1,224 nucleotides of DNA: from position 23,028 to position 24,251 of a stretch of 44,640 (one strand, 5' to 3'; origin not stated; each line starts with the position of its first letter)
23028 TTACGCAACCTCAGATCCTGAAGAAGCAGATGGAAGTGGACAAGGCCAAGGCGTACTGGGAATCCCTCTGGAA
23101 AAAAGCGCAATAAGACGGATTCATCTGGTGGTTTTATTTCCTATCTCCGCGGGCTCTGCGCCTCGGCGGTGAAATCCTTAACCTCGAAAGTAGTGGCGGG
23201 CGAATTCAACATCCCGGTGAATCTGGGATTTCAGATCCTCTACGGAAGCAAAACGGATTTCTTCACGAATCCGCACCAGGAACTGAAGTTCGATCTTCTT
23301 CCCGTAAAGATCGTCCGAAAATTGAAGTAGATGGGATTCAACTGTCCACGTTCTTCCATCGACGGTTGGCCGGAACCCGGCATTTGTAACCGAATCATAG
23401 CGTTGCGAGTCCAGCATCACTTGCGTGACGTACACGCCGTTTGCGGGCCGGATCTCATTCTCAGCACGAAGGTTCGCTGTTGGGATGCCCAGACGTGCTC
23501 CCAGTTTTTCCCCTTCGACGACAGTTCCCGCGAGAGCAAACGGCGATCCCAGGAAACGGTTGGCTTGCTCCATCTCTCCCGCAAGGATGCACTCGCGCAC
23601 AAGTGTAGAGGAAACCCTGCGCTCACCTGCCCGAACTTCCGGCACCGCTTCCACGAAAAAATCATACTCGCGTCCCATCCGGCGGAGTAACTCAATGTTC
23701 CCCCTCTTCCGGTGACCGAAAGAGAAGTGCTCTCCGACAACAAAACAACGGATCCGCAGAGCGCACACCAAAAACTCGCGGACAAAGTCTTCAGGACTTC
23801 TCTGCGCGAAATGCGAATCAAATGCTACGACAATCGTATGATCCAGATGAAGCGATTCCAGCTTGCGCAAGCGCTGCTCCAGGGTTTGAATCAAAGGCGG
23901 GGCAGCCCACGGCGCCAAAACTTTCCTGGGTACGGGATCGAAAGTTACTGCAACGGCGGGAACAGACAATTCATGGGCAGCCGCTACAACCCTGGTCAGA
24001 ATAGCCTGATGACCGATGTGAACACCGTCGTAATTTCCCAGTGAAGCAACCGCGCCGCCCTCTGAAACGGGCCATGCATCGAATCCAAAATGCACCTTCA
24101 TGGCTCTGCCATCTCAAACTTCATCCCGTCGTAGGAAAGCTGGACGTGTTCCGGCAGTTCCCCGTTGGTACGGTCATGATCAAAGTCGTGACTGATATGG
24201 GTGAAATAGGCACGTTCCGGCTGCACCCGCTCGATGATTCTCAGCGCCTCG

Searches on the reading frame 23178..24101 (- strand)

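Call 7: search_protein_families(library=pfam, proteins=[window:23178-24101:-], max_evalue=0.001)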
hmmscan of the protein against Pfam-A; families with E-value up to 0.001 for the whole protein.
window:23178-24101:- (307 aa): 3 families
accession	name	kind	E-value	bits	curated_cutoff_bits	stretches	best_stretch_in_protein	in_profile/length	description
PF06574.18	FAD_syn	-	2e-46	158.1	27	1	15-166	6-157/158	FAD synthetase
PF01687.23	Flavokinase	-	9.6e-41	139.3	19.6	1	184-305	1-124/124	Riboflavin kinase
PF01467.32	CTP_transf_like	-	0.00038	21.1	21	1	22-170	4-132/133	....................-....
